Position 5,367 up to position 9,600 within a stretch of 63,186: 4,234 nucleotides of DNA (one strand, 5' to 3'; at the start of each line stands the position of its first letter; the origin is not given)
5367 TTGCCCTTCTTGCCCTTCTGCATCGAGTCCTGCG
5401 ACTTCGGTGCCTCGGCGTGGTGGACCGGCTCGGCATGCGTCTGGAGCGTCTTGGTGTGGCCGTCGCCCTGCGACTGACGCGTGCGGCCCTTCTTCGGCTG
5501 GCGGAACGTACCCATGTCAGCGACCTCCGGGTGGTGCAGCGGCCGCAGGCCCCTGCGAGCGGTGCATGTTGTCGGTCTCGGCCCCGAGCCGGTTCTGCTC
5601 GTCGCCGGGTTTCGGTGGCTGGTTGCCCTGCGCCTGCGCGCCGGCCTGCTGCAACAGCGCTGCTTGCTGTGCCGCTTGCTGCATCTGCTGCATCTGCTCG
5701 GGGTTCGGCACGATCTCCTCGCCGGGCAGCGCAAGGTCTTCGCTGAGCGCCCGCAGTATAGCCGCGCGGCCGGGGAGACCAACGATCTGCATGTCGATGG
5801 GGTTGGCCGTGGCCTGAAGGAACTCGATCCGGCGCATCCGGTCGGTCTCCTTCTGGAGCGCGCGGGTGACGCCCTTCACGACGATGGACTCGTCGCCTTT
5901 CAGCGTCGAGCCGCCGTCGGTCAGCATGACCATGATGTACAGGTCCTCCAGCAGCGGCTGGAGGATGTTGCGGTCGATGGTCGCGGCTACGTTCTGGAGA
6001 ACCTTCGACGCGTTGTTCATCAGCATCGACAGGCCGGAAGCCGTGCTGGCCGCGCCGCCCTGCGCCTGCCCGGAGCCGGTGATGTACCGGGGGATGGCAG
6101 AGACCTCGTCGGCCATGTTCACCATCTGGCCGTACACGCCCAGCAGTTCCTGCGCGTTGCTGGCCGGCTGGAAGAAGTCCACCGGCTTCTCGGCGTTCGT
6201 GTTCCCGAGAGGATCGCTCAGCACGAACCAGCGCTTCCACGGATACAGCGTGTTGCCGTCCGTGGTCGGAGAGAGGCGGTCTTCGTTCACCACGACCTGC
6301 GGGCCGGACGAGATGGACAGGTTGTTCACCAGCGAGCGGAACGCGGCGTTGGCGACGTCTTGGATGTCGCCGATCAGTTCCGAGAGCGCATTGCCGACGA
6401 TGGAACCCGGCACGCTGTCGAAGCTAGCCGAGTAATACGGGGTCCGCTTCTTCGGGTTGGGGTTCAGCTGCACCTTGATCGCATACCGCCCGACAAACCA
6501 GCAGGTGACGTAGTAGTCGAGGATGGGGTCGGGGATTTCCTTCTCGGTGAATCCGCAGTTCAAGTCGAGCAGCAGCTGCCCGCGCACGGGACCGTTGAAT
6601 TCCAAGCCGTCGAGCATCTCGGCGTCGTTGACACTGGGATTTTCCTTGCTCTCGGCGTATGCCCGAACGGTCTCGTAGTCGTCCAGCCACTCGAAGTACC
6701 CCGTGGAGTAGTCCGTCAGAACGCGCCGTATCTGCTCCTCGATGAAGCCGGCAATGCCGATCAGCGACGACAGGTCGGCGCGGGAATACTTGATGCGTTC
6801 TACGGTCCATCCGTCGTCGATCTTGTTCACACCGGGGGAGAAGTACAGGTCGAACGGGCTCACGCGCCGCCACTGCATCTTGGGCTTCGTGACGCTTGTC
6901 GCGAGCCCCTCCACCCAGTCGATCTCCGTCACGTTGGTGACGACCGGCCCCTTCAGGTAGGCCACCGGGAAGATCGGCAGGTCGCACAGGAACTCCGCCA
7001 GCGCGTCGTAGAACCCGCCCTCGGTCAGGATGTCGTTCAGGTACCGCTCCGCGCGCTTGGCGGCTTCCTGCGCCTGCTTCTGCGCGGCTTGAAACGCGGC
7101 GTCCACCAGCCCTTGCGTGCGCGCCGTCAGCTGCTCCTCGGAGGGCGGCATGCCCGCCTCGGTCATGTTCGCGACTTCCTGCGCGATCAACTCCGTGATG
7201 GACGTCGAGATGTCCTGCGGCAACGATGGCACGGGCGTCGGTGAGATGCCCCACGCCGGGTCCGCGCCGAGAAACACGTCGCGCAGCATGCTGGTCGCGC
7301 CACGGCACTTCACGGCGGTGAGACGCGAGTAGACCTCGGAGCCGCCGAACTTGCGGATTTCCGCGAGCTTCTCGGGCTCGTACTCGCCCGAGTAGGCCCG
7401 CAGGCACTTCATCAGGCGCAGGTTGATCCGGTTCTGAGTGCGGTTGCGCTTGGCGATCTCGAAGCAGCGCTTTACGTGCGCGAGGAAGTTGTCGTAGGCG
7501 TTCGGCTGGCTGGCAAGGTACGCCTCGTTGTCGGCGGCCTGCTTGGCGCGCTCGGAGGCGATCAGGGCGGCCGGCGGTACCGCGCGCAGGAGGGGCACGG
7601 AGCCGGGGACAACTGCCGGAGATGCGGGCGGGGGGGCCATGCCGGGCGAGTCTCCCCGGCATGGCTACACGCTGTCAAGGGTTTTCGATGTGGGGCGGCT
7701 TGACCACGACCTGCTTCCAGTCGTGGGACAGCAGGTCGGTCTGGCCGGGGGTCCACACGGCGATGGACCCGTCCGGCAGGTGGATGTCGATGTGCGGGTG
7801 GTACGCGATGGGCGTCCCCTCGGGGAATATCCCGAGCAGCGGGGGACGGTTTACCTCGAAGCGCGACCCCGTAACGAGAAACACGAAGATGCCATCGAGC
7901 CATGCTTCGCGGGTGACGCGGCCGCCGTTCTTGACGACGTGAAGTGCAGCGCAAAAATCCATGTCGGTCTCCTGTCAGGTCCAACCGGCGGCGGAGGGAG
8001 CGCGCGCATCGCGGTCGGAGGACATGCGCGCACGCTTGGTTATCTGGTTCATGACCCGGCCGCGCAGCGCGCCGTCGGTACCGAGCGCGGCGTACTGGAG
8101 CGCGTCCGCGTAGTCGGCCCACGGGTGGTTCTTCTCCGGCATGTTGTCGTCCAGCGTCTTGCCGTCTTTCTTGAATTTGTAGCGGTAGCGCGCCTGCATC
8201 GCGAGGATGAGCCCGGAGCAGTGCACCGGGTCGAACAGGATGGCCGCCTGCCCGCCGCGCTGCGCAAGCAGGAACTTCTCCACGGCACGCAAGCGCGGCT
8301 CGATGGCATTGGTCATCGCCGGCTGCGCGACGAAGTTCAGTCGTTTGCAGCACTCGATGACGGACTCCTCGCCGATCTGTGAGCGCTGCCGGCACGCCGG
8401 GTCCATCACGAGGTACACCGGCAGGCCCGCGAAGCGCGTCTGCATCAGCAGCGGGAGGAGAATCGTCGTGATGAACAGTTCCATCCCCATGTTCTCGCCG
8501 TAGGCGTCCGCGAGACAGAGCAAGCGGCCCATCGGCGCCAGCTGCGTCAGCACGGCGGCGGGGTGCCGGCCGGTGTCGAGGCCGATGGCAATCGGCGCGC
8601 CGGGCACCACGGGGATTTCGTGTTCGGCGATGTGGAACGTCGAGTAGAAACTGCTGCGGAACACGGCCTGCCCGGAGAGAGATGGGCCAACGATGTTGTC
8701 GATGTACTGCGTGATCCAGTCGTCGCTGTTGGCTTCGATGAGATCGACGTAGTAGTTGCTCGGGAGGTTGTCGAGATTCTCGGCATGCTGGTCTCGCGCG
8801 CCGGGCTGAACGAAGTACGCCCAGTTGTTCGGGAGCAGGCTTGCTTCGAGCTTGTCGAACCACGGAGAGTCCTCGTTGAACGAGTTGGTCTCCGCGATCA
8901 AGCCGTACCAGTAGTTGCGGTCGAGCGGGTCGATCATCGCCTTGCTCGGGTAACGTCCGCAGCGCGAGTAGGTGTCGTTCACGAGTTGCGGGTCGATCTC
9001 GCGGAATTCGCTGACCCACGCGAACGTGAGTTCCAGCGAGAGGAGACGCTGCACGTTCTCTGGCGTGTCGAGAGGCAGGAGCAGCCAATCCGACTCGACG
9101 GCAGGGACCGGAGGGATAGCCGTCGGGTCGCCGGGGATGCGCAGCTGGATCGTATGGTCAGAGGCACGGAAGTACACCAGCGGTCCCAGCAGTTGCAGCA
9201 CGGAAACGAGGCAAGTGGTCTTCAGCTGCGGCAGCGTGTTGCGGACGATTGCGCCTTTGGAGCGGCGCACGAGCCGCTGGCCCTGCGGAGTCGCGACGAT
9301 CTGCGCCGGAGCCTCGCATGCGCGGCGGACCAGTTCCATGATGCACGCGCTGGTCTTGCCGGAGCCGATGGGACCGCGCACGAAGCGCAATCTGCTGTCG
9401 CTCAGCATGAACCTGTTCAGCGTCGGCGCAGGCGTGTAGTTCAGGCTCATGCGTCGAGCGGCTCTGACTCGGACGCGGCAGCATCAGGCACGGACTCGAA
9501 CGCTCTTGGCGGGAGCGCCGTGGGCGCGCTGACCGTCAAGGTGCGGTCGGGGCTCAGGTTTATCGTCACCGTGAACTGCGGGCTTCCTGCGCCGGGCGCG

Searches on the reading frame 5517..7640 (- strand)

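Call 8: search_protein_families(library=phrogs, proteins=[window:5517-7640:-])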
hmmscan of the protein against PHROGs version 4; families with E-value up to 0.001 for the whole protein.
window:5517-7640:- (707 aa): 3 families
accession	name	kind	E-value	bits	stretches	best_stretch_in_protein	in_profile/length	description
phrog_332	-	connector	6.6e-54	184.2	1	55-675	13-543/560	head-tail adaptor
phrog_1216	-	head and packaging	1.1e-13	51.7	1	377-570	319-508/714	portal protein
phrog_449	-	connector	0.00034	20.2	1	553-679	384-510/520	head-tail adaptor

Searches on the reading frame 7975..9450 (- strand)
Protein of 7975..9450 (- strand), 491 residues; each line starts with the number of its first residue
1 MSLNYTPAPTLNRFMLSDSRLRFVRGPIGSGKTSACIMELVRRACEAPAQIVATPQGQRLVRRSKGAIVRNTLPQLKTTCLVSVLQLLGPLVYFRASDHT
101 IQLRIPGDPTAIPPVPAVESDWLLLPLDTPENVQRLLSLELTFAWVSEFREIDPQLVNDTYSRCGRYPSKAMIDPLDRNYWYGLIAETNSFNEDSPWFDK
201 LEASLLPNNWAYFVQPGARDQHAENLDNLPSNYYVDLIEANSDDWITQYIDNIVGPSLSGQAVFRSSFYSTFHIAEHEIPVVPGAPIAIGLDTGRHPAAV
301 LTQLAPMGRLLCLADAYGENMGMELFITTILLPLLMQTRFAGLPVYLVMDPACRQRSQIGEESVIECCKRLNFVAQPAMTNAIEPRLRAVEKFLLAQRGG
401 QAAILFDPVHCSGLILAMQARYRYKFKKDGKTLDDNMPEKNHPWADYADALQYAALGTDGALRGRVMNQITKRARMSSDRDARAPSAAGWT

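Call 8: search_protein_families(library=phrogs, proteins=[window:7975-9450:-])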
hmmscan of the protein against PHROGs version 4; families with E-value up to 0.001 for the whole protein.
window:7975-9450:- (491 aa): 1 family
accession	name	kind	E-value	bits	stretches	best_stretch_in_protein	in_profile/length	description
phrog_2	-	head and packaging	4.4e-15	56.5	1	14-465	273-600/807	terminase large subunit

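Call 10: search_dna_similar(query=window:7975-9450:-, collection=phages, mode=protein, max_rows=30)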
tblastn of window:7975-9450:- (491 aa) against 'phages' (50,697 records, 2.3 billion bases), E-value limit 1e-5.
Records with a match: 25; places in all: 25; records where one place covers at least 80% of the query: 19.
Best place of each record, by identity: <60% 25.
By first word of the organism name: Burkholderia 5; Rhizobium 4; Vibrio 2; Bacteriophage 2; Myxococcus 2; Dunaliella 2; Pseudomonas 1; Pelagibacter 1; Pasteurella 1; Methylophilales 1; and 4 more.
By host as written in the record: - 6; Rhizobium phaseoli N831 2; Myxococcus xanthus strain DK883 2; Dunaliella viridis var. palmelloides Teodoresco (Chlorophyta) 2; Rhizobium etli T3_14 1; Rhizobium phaseoli N931 1; Pseudomonas aeruginosa 1; Candidadtus Pelagibacter sp. HTCC1062 1; and 9 more.
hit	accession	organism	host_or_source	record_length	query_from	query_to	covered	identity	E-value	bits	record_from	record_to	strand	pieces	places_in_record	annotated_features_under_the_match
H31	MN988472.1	Rhizobium phage RHph_TM3_14A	Rhizobium etli T3_14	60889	2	443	90%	38.7%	3e-86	295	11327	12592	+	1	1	terminase large subunit protein | hypothetical protein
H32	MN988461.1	Rhizobium phage RHph_TM27A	Rhizobium phaseoli N831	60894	2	443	90%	38.7%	3e-86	295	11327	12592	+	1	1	terminase large subunit protein | hypothetical protein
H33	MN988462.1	Rhizobium phage RHph_TM27B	Rhizobium phaseoli N831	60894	2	443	90%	38.7%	3e-86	295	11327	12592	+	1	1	terminase large subunit protein | hypothetical protein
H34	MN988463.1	Rhizobium phage RHph_TM29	Rhizobium phaseoli N931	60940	2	443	90%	38.7%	3e-86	295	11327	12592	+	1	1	terminase large subunit protein | hypothetical protein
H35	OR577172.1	Pseudomonas phage Rollin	Pseudomonas aeruginosa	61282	3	442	90%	33.2%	2e-55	206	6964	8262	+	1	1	hypothetical protein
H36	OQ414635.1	Pelagibacter phage EXVC031P Hodr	Candidadtus Pelagibacter sp. HTCC1062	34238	2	441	90%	31.9%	4e-56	207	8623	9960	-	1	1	hypothetical protein (x2)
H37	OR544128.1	Pasteurella phage Pmp11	Pasteurella multocida Past22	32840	1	443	90%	31.5%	9e-61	221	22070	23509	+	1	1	terminase large subunit | terminase small subunit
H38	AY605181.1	Burkholderia phage BcepC6B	-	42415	1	425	87%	31.4%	2e-46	179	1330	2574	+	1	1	g03: putative TerL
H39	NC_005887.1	Burkholderia phage BcepC6B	Burkholderia cepacia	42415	1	425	87%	31.4%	2e-46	179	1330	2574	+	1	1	TerL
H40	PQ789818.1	Burkholderia phage vB_E332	Burkholderia sp.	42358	1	425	87%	31.2%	4e-46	178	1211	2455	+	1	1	terminase large subunit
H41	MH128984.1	Burkholderia phage vB_BmuP_KL4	-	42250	1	425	87%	31.0%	6e-47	181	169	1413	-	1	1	large terminase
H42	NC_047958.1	Burkholderia phage vB_BmuP_KL4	-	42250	1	425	87%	31.0%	6e-47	181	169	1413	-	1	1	TerL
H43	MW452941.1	Methylophilales phage MEP301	Methylophilales bacterium FZCC2181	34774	1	428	87%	28.8%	7e-48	183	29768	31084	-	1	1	terminase large subunit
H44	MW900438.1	Vibrio phage vB_ValP_VA-RY-3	Vibrio alginolyticus RY-3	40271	1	443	90%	27.6%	8e-35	144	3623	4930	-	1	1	putative terminase | hypothetical protein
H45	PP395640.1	Microcystis phage Mwe-JY08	Microcystis wesenbergii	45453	10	422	84%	28.7%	7e-34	142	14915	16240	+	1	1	hypothetical protein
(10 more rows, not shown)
